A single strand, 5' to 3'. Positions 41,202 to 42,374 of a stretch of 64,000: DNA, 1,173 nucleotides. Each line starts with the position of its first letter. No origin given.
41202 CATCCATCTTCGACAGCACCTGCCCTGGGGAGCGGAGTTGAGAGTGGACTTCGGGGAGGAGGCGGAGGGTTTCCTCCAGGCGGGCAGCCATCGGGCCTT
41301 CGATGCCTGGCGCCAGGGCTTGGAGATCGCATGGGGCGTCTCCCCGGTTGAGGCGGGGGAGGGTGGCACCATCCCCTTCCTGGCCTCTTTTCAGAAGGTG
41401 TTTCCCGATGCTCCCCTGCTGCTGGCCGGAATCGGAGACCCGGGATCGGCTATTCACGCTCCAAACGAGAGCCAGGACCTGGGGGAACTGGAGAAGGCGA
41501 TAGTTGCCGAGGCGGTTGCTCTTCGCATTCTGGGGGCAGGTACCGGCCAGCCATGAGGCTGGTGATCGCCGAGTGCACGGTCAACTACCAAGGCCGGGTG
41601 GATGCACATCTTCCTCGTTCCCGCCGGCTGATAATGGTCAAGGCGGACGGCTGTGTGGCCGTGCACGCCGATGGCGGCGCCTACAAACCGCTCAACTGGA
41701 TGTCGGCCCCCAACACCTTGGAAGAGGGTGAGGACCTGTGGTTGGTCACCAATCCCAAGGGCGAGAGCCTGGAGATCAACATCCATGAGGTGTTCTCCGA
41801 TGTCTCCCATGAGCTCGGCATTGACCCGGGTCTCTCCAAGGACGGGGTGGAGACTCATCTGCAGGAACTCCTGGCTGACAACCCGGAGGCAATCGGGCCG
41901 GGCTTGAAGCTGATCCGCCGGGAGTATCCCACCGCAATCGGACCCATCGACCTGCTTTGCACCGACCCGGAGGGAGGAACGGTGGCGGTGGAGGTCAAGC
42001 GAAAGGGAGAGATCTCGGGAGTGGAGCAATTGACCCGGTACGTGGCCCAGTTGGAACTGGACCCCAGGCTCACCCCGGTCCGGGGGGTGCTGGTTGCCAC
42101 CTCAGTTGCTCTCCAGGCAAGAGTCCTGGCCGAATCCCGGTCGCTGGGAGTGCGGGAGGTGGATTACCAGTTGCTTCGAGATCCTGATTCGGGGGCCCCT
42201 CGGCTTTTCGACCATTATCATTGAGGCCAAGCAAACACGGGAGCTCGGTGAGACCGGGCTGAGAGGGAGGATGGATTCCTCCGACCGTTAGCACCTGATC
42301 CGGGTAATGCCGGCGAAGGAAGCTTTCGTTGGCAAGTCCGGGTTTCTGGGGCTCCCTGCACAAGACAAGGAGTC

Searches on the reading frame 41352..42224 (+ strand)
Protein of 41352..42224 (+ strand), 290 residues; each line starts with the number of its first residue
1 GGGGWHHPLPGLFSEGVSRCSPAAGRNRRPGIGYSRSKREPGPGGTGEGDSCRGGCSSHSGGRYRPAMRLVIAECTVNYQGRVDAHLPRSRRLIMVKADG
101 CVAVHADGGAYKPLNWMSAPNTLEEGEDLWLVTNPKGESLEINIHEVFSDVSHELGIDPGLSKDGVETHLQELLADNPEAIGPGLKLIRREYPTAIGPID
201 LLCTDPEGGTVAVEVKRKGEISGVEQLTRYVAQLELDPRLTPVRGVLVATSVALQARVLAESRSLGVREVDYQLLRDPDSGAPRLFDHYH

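Call 31: search_protein_families(library=pfam, proteins=[window:41352-42224:+])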
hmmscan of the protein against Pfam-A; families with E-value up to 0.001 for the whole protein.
window:41352-42224:+ (290 aa): 2 families
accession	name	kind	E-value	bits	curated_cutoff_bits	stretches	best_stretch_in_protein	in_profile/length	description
PF01939.22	NucS_C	-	3.8e-33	114.6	24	1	166-282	1-120/124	Endonuclease NucS C-terminal domain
PF21003.3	NucS_N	-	1e-24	86.8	23.9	1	67-159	3-99/100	Endonuclease NucS N-terminal PH-like domain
